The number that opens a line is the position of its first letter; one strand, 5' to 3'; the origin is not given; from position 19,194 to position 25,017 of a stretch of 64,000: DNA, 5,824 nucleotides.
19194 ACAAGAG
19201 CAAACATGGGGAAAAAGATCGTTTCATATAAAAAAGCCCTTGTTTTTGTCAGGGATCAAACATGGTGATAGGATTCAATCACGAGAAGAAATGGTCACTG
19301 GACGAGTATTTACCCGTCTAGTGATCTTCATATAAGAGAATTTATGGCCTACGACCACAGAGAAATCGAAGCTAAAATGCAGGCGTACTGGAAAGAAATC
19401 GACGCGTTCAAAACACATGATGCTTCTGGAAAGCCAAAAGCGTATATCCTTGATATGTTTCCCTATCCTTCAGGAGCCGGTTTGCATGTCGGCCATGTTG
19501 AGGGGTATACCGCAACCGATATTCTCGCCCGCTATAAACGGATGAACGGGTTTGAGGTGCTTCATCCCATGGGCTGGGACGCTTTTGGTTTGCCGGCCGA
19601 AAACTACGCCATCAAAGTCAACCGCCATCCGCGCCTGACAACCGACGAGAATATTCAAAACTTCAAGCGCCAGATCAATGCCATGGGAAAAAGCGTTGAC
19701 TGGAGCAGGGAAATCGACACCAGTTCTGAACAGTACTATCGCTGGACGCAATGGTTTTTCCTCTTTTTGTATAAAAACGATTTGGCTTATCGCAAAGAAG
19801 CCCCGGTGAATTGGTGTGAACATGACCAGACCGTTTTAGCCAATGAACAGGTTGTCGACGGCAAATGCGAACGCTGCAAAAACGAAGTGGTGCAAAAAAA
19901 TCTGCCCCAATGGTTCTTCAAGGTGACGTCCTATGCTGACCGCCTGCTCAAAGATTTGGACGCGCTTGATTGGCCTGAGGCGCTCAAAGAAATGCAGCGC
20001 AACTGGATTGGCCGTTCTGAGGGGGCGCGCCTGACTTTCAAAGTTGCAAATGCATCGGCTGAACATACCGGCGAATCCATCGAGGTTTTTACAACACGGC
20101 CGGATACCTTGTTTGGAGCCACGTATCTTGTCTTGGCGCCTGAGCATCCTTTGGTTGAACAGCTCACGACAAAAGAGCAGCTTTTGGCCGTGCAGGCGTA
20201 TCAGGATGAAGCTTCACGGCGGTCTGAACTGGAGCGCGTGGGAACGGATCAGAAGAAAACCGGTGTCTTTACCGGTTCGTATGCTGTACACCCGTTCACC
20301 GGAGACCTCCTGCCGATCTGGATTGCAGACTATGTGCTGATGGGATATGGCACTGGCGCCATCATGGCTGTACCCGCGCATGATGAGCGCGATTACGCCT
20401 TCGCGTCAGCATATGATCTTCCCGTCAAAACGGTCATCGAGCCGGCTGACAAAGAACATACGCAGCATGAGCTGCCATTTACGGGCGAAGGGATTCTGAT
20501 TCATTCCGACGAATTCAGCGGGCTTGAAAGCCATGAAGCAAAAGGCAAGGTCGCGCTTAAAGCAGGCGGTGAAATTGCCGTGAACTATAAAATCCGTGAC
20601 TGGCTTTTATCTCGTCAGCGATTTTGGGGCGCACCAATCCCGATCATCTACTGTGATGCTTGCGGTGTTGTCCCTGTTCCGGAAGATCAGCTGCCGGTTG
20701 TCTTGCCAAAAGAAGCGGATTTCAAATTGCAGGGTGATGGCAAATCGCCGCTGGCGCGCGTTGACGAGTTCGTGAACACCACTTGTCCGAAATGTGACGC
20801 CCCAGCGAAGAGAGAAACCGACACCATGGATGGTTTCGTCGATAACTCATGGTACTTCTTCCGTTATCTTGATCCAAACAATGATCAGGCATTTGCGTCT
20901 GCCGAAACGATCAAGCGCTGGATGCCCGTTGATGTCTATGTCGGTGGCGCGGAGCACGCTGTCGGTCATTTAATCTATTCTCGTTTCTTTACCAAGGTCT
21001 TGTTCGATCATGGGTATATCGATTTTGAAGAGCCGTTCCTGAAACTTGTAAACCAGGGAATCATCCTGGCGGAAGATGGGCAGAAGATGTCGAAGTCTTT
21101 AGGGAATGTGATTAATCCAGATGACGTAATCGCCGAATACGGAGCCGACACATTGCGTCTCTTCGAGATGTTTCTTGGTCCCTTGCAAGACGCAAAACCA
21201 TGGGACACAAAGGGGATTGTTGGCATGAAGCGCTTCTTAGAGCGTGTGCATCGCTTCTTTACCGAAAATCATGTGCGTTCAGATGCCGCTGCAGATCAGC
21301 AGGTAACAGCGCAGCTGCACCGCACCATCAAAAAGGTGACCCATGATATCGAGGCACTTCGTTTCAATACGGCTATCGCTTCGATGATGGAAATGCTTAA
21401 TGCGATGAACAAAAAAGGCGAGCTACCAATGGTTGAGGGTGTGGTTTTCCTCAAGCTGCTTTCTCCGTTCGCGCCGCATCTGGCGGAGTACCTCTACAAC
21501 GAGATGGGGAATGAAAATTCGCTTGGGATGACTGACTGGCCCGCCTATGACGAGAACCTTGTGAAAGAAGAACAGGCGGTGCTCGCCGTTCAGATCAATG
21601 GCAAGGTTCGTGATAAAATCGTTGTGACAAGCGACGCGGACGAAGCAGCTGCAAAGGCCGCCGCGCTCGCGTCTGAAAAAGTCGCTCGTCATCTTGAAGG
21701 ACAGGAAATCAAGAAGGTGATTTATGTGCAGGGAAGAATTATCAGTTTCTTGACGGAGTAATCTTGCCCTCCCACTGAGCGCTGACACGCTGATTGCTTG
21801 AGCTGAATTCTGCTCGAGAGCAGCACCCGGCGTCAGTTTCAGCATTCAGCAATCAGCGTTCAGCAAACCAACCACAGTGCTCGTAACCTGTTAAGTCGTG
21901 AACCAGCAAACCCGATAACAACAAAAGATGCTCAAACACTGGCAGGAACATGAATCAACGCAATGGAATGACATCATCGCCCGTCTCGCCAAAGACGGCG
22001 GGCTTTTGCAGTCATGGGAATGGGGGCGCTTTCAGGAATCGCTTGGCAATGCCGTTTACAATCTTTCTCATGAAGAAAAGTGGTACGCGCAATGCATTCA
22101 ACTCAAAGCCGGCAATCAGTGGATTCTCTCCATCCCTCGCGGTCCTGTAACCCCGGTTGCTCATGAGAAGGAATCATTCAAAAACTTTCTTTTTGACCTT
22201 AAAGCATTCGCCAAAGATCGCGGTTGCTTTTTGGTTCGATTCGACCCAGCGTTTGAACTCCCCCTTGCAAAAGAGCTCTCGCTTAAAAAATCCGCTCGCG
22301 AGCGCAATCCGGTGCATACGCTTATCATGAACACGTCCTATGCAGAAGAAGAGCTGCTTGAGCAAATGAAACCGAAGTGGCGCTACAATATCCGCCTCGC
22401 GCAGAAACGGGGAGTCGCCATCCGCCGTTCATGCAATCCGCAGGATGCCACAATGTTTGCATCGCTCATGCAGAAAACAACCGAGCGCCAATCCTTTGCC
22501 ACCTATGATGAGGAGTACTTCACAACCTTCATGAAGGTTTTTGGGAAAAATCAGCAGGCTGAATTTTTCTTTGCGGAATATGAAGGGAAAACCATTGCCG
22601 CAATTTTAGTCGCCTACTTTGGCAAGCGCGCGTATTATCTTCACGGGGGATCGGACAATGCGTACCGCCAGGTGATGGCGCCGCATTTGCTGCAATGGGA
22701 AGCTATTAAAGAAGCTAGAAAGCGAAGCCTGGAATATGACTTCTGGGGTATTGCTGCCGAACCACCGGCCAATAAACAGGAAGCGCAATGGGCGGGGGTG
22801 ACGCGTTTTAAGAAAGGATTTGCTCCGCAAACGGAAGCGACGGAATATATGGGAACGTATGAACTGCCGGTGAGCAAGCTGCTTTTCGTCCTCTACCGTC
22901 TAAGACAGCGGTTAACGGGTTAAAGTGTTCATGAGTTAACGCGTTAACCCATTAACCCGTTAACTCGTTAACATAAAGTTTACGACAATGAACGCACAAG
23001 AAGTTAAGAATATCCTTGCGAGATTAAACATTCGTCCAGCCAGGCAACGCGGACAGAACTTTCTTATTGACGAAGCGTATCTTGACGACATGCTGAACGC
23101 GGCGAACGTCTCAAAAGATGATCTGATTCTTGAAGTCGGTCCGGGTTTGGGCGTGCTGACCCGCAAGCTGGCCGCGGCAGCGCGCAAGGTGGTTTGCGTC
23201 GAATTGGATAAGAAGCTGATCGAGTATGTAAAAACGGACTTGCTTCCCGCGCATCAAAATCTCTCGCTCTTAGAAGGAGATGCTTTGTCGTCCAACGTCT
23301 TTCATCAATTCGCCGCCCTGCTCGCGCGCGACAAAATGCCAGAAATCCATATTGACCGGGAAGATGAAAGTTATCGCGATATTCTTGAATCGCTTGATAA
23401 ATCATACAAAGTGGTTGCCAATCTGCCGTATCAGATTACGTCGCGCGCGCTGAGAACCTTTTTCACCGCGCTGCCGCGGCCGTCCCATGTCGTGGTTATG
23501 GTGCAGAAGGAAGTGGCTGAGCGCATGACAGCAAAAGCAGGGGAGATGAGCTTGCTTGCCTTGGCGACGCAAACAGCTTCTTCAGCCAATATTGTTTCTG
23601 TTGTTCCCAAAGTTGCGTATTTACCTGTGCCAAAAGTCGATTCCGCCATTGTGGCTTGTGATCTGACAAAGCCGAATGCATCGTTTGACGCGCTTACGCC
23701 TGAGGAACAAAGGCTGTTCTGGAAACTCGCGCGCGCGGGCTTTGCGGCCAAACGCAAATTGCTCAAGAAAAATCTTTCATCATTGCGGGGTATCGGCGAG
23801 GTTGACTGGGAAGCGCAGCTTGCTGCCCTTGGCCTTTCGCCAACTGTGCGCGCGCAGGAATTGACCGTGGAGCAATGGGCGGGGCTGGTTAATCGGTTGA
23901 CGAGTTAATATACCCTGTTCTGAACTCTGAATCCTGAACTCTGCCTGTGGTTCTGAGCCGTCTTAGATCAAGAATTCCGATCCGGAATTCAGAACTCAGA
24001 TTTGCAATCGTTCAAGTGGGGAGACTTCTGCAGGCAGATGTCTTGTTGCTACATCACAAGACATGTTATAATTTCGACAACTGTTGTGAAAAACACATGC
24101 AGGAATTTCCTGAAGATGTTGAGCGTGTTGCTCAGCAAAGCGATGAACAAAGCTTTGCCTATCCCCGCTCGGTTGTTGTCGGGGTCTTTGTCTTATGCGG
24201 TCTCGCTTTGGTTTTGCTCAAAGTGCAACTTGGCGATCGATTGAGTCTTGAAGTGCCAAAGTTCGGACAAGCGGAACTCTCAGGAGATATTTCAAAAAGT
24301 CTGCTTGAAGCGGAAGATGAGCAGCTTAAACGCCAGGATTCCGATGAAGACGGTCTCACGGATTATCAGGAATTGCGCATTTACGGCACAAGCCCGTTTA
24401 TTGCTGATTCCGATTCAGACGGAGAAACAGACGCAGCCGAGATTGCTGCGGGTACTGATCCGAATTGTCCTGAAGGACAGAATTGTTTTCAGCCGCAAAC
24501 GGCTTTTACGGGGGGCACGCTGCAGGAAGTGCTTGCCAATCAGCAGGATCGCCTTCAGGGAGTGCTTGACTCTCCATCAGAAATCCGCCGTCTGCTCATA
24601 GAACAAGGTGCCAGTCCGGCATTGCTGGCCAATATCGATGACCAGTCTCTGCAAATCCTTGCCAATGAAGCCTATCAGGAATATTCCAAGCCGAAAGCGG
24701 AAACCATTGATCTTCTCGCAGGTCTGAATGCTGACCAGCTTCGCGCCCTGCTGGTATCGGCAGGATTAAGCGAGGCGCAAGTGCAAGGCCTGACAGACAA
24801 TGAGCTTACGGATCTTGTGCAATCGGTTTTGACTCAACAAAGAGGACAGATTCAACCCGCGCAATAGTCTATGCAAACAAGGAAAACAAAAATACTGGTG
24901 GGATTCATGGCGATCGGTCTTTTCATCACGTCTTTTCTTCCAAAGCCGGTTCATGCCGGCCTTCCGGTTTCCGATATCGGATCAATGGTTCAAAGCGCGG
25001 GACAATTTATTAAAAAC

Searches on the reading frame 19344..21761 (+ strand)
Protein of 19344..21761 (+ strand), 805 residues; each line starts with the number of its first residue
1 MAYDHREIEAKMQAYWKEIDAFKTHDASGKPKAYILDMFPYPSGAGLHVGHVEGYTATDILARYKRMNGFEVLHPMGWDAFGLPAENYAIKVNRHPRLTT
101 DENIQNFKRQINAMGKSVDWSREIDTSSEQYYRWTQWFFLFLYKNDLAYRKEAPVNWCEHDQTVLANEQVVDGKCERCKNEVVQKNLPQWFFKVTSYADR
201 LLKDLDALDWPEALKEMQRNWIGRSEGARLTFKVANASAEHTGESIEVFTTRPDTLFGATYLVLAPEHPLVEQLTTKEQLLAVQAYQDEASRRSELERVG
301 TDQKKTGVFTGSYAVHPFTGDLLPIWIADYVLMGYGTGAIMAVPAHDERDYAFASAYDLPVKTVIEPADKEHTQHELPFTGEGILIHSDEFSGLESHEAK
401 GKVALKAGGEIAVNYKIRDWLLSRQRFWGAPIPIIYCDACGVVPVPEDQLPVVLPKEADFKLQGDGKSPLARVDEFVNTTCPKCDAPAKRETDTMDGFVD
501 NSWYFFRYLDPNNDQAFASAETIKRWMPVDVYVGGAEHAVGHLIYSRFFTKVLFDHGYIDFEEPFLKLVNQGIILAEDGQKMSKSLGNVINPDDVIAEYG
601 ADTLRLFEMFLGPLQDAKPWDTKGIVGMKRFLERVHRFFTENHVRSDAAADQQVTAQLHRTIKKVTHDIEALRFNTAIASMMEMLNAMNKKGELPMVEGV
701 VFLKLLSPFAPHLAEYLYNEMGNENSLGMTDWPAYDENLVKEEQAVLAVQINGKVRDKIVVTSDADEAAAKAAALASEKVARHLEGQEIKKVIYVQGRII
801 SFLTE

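Call 75: search_protein_families(library=pfam, proteins=[window:19344-21761:+], max_evalue=0.001)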
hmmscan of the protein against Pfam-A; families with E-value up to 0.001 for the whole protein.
window:19344-21761:+ (805 aa): 5 families
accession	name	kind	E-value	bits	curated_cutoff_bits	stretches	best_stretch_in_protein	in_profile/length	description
PF13603.12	tRNA-synt_1_2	-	3.2e-69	232.6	25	1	219-404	1-181/185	Leucyl-tRNA synthetase, editing domain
PF00133.28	tRNA-synt_1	-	3.8e-55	187.7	22.7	2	416-607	227-401/414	tRNA synthetases class I (I, L, M and V)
PF09334.17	tRNA-synt_1g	-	1.6e-28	100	20.1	2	39-181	7-145/391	tRNA synthetases class I (M)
PF08264.19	Anticodon_1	-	5.7e-20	72.1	25.1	1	651-767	1-144/148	Anticodon-binding domain of tRNA ligase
PF01406.26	tRNA-synt_1e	-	2.1e-06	27.8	27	1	569-607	242-279/301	tRNA synthetases class I (C) catalytic domain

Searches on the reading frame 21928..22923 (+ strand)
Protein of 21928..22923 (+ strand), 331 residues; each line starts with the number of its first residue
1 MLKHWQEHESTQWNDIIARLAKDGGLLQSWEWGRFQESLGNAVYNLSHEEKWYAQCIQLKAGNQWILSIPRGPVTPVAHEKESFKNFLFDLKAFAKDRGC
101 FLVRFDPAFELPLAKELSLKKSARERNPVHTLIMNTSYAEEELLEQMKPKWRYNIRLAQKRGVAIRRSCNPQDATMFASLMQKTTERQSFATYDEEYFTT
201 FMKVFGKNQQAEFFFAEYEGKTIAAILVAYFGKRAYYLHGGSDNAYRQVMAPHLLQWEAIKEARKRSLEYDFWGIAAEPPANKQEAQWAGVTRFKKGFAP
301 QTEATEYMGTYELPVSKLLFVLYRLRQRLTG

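Call 40: search_protein_families(library=pfam, proteins=[window:21928-22923:+], max_evalue=0.01)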
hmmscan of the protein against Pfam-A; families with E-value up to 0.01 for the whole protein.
window:21928-22923:+ (331 aa): 2 families
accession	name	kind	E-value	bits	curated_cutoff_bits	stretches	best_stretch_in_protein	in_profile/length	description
PF02388.22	FemAB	-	1.2e-49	169.7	24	3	222-325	307-403/406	FemAB family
PF13480.13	Acetyltransf_6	-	6.9e-16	59.1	22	1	152-275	8-137/143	Acetyltransferase (GNAT) domain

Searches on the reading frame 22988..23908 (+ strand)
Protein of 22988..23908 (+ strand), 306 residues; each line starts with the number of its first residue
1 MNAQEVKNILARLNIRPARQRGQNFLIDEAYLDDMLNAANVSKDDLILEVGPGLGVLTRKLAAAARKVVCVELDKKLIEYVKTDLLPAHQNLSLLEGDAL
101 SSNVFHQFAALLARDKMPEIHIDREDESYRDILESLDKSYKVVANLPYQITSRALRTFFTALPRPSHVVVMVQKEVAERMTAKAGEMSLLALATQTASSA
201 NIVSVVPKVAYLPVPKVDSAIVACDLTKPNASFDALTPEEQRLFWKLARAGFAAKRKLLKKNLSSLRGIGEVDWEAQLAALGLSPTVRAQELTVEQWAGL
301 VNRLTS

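Call 40: search_protein_families(library=pfam, proteins=[window:22988-23908:+], max_evalue=0.01)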
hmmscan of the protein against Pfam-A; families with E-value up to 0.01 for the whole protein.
window:22988-23908:+ (306 aa): 3 families
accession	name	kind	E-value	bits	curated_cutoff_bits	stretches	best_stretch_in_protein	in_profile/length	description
PF00398.26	RrnaAD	-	1.5e-44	152.6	24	1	19-304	6-261/263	Ribosomal RNA adenine dimethylase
PF13649.12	Methyltransf_25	-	2.2e-06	28.7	27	1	47-121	1-78/97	Methyltransferase domain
PF08241.18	Methyltransf_11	-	0.00052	21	21.2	1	48-101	1-53/95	Methyltransferase domain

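Call 48: find_encoding_contigs(protein=window:22988-23908:+, flank=10000, max_places=10)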
Protein window:22988-23908:+ (306 aa): 5 contigs read that carry it; 4 places shown.
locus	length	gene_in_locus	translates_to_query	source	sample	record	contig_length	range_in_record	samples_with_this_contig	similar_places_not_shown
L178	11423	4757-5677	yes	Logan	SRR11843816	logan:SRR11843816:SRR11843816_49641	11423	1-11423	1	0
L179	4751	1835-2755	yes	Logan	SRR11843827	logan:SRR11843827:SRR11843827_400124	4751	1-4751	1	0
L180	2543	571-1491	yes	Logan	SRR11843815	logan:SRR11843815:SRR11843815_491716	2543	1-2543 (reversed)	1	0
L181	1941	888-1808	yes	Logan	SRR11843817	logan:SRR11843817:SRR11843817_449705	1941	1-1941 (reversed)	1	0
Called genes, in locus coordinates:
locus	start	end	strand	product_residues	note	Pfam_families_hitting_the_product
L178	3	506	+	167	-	?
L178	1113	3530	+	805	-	PF00133:tRNA-synt_1, PF01406:tRNA-synt_1e (faint), PF09334:tRNA-synt_1g, PF13603:tRNA-synt_1_2, PF00133:tRNA-synt_1, PF08264:Anticodon_1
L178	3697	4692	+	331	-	PF02388:FemAB, PF13480:Acetyltransf_6, PF02388:FemAB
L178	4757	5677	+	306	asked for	PF00398:RrnaAD, PF13649:Methyltransf_25 (weak)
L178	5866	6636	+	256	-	PF18884:TSP3_bac (faint)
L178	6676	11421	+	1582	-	?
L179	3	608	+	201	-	?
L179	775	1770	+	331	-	PF02388:FemAB, PF13480:Acetyltransf_6, PF02388:FemAB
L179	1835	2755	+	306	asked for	PF00398:RrnaAD, PF13649:Methyltransf_25 (weak)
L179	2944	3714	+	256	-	PF18884:TSP3_bac (faint)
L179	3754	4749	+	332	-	?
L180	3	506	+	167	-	?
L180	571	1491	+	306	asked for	PF00398:RrnaAD, PF13649:Methyltransf_25 (weak)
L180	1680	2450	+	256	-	PF18884:TSP3_bac (faint)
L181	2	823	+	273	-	?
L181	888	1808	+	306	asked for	PF00398:RrnaAD, PF13649:Methyltransf_25 (weak)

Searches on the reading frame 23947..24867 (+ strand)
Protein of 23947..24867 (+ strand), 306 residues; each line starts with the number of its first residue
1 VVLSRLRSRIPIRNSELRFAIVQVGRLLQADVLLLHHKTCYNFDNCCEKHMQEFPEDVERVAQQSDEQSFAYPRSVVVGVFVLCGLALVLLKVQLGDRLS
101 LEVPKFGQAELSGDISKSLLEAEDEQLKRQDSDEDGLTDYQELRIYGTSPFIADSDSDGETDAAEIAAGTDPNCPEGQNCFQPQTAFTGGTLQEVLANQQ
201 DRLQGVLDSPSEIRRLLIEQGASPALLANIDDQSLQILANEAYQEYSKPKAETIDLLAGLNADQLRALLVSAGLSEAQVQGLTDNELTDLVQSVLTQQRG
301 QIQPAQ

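Call 40: search_protein_families(library=pfam, proteins=[window:23947-24867:+], max_evalue=0.01)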
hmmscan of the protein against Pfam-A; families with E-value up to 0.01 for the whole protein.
window:23947-24867:+ (306 aa): 1 family
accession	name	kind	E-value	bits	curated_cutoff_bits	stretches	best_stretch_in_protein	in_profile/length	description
PF18884.5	TSP3_bac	-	2.1e-08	34.3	25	2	131-148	1-17/22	Bacterial TSP3 repeat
